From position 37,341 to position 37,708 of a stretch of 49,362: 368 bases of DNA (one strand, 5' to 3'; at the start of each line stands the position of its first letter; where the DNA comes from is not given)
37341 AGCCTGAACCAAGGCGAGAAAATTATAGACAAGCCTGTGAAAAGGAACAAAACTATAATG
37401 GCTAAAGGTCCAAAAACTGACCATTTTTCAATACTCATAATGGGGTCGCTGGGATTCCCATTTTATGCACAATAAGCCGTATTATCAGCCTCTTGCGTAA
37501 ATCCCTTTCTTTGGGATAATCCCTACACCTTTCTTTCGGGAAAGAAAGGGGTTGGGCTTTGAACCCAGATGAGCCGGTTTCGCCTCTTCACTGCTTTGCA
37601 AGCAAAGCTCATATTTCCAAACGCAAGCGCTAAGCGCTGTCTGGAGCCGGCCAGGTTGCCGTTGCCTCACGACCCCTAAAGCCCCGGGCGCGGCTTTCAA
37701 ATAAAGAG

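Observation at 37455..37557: Homologous introns at the same T-loop position in two different tRNAs (evidence of intron transposition)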

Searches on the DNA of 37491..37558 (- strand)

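Call 42: build_rna_model(alignment_id=A2, structure=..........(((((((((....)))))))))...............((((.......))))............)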
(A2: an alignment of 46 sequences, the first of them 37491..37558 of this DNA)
Model R1 built from alignment A2 (46 sequences, 74 columns); structure: as given.
model positions 67; base pairs 13; branch points 1; effective number of sequences 46; information 0.792 bits per position. Calibrated on 0.2 Mb of random sequence (short: E-values are rough).
structure used (alignment columns):
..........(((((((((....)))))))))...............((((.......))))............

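Call 43: search_with_rna_model(model_id=R1, source=window, filters=off, max_evalue=10, show_alignments=6)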
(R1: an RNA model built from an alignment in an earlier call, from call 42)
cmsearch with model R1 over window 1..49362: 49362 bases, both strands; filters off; matches with E-value up to 10: 81.
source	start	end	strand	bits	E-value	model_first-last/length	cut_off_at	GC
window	37491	37558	-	64.9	1.8e-17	1-67/67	no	0.46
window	15148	15213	+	55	1.4e-14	1-67/67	no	0.42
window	37519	37568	+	28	1.1e-06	1-67/67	no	0.5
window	14965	15038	+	20.8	0.00014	1-67/67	no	0.27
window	15126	15188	-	18.8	0.00053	1-67/67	no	0.52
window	21897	21973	-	16.3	0.0029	1-67/67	no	0.36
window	7606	7619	+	13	0.027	14-27/67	no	0.36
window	14958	15000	-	11.8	0.061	1-67/67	no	0.37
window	25279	25340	-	11.6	0.069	1-67/67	no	0.27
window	4550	4615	+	11.2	0.088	1-67/67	no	0.33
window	4561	4574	-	11.2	0.088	14-27/67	no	0.36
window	23346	23410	-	10.3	0.17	1-67/67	no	0.45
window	32257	32314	+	10.1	0.18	1-67/67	no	0.43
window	29453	29514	-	10.1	0.19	1-67/67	no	0.39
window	24616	24681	-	10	0.2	1-67/67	no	0.45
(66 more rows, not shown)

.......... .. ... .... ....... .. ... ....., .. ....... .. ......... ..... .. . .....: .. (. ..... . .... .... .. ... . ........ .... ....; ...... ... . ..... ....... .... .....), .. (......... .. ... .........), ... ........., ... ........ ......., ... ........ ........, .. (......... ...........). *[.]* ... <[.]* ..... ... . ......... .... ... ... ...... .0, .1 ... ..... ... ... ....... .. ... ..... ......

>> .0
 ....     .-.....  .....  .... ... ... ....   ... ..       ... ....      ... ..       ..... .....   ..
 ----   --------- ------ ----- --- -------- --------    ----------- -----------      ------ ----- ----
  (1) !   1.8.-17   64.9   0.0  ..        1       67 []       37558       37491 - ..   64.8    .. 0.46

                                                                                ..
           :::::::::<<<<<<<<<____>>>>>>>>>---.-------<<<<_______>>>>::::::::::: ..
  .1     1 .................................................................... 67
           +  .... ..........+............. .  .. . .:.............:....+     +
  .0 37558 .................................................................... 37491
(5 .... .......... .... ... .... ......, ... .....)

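Call 63: search_with_rna_model(model_id=R1, sources=[window, L001, L002, L003, L004, L005, L006, L008, L009, L010, L011, L012, L097, L101, L103, L104, L108, L111, L112, L117, L122, L123, L129, L130, L132, L134, L135, L136, L139, L144, L147, L149, L150, L151, L152, L153, L154, L155, L157, L158, L160, L161, L163, L164, L166, L167, L169, L171, L173, L177, L189], max_evalue=0.001, make_alignment=true)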
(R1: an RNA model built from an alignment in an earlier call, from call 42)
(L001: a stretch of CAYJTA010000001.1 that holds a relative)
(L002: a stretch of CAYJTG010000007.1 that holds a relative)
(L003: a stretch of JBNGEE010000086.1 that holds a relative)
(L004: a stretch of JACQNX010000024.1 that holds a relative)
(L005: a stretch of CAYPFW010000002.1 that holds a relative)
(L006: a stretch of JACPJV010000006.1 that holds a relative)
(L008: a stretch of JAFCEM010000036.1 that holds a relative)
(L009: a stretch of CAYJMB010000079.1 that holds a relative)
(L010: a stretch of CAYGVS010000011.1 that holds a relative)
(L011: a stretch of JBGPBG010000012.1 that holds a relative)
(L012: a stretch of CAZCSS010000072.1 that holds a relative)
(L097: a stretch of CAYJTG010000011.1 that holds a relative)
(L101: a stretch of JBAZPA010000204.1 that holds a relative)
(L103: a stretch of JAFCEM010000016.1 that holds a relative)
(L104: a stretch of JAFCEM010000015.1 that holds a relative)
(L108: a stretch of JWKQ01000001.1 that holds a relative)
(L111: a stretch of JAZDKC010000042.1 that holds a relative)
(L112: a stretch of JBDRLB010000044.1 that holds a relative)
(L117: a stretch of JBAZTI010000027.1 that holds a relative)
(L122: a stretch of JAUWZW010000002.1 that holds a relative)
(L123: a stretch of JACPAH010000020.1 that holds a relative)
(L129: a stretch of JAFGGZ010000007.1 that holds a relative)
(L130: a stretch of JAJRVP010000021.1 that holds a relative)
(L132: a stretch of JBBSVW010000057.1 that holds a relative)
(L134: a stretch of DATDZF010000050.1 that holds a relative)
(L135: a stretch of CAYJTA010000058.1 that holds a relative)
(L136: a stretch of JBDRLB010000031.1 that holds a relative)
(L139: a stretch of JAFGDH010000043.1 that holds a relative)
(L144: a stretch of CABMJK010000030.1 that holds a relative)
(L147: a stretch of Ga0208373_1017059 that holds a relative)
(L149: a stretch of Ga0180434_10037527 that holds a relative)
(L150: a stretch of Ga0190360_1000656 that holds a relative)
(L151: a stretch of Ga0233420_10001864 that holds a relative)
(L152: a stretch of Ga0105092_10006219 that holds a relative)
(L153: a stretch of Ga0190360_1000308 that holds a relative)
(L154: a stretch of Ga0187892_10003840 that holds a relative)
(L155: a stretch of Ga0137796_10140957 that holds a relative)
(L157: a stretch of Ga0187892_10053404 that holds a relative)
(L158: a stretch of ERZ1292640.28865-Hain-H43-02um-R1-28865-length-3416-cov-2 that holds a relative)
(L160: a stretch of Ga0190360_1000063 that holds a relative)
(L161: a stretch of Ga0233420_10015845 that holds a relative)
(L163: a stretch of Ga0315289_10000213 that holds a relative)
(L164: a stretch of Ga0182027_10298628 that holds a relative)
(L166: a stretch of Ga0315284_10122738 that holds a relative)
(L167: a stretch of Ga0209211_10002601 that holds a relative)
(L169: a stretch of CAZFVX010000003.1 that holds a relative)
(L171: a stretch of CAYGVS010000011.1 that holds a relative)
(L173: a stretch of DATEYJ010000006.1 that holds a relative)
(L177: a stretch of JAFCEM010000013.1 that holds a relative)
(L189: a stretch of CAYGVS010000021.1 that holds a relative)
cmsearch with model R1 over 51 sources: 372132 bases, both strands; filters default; matches with E-value up to 0.001: 98.
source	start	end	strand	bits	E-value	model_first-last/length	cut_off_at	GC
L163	6026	6092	+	72.9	6.3e-19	1-67/67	no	0.42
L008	4788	4855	+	72.5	8.2e-19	1-67/67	no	0.44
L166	1673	1740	-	71.2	1.9e-18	1-67/67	no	0.51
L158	3178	3244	+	71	2.1e-18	1-67/67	no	0.39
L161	354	420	-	69.2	7.6e-18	1-67/67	no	0.39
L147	3053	3120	+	67.3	2.7e-17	1-67/67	no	0.4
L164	1098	1165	+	66.9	3.5e-17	1-67/67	no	0.46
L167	1440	1506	-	66.8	3.6e-17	1-67/67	no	0.46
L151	628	694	+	66.6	4.2e-17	1-67/67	no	0.4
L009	2531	2597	+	66.6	4.4e-17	1-67/67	no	0.37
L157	1123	1189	+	66.6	4.4e-17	1-67/67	no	0.45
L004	1992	2058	-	66.3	5.1e-17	1-67/67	no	0.42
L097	3978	4044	+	66.3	5.1e-17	1-67/67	no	0.36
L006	296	362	-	65.4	9.2e-17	1-67/67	no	0.49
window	37491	37558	-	64.9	1.4e-16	1-67/67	no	0.46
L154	493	559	-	64.6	1.6e-16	1-67/67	no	0.37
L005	5475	5540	+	62.1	8.8e-16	1-67/67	no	0.41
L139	920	987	-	61.9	1e-15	1-67/67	no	0.44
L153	11715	11782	+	61.9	1e-15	1-67/67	no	0.44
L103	4769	4835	-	61.5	1.3e-15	1-67/67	no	0.42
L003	1195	1257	+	60.8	2.1e-15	1-67/67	no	0.49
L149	960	1025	-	60.6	2.4e-15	1-67/67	no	0.45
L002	3097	3163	-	60.5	2.5e-15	1-67/67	no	0.39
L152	846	911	+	58.4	1e-14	1-67/67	no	0.5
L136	1492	1558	-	56.7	3.3e-14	1-67/67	no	0.49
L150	316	382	+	55.4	8.1e-14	1-67/67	no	0.42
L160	83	149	-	55.4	8.1e-14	1-67/67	no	0.42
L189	7285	7350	+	55.2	9e-14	1-67/67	no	0.41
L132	2163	2228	-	53.7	2.5e-13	1-67/67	no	0.52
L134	1544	1609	+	53.3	3.2e-13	1-67/67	no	0.53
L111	7006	7071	+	51.4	1.2e-12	1-67/67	no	0.47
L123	7948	8000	+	51.1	1.5e-12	1-53/67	3'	0.38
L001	1599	1662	+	50.8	1.8e-12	1-67/67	no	0.36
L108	632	699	+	50.6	2e-12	1-67/67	no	0.4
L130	5895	5953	-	49.9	3.2e-12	1-67/67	no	0.42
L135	1275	1338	+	48.8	6.7e-12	1-67/67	no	0.39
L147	1352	1419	+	48.4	8.8e-12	1-67/67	no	0.4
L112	4837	4906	+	48.1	1.1e-11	1-67/67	no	0.5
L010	437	502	+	46.8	2.6e-11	1-67/67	no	0.44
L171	7241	7306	-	46.8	2.6e-11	1-67/67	no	0.44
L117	5329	5400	-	42.7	4.1e-10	1-67/67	no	0.53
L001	4179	4242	-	41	1.3e-09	1-67/67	no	0.39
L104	5534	5601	+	40.6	1.7e-09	1-67/67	no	0.37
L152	750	817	-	40.6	1.7e-09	1-67/67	no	0.38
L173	4802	4866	-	40.3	2.2e-09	1-67/67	no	0.42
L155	974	1044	+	40.2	2.2e-09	1-67/67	no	0.41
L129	4769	4812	-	39.9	2.8e-09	10-56/67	no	0.55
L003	2832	2896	+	38.6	6.4e-09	1-67/67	no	0.42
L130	199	259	+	36.3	3.1e-08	1-67/67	no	0.48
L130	272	332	+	35.3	6e-08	1-67/67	no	0.38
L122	540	600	-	34.4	1.1e-07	1-67/67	no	0.41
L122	561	619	+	33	2.9e-07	1-67/67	no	0.39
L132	1948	2010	+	32.3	4.7e-07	1-67/67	no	0.37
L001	4004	4067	-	32.2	5.1e-07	1-67/67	no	0.38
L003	2975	3038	+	31.7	6.7e-07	1-67/67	no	0.34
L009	2504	2570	-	31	1.1e-06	1-67/67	no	0.36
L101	415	473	-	30.8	1.3e-06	1-67/67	no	0.47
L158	3158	3217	-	30.4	1.7e-06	1-67/67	no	0.42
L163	6009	6065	-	30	2.2e-06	1-67/67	no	0.39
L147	3040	3092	-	29.9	2.3e-06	1-67/67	no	0.38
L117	5360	5410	+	29.3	3.5e-06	1-67/67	no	0.49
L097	3956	4017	-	29.3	3.5e-06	1-67/67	no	0.35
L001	1581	1639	-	28.7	5.3e-06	1-67/67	no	0.46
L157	1103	1162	-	28.4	6.5e-06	1-67/67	no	0.43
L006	323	376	+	28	8.5e-06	1-67/67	no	0.48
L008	4770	4827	-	27.9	8.9e-06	1-67/67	no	0.43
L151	607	667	-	27.8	9.7e-06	1-67/67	no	0.39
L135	1254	1315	-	27.7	9.9e-06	1-67/67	no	0.45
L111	6975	7045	-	27.7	1e-05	1-67/67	no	0.49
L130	5914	5958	+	27.7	1e-05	1-67/67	no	0.42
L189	7275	7324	-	27.6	1.1e-05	1-67/67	no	0.48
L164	1089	1137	-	27.4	1.2e-05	1-67/67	no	0.39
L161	381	425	+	27.1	1.5e-05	1-67/67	no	0.31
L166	1701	1765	+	26.6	2.1e-05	1-67/67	no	0.48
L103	4796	4843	+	26.5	2.3e-05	1-67/67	no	0.5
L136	1519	1571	+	26.4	2.4e-05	1-67/67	no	0.51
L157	531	624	+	26.2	2.7e-05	1-67/67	no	0.41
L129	4782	4817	+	26.1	3.1e-05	1-36/67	3'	0.58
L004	2019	2078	+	26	3.2e-05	1-67/67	no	0.5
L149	986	1046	+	25.6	4.1e-05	1-67/67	no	0.52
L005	5448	5514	-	25.6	4.1e-05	1-67/67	no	0.4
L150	286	356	-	25.6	4.3e-05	1-67/67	no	0.45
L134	1521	1583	-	25.5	4.4e-05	1-67/67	no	0.54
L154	519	574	+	25.4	4.7e-05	1-67/67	no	0.34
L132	2189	2242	+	25.2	5.4e-05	1-67/67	no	0.54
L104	5510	5573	-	25.2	5.4e-05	1-67/67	no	0.47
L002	3124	3168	+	25.1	5.8e-05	1-67/67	no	0.31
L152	831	885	-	24.9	6.8e-05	1-67/67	no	0.49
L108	618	672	-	24.2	0.00011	1-67/67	no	0.4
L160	109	157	+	24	0.00013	1-67/67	no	0.43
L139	947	1008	+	23.9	0.00013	1-67/67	no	0.48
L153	11707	11755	-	23.7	0.00015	1-67/67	no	0.45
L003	1183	1234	-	22.9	0.00026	1-67/67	no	0.48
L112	4822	4877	-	22.7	0.00029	1-67/67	no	0.54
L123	7931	7988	-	21.9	0.00051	1-67/67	no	0.36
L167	1467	1526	+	21.9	0.00052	1-67/67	no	0.43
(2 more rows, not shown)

Alignment A3: 98 matches aligned to the model, 142 columns, each read 5' to 3' on its own strand. Consensus structure (alignment columns), stored with it:
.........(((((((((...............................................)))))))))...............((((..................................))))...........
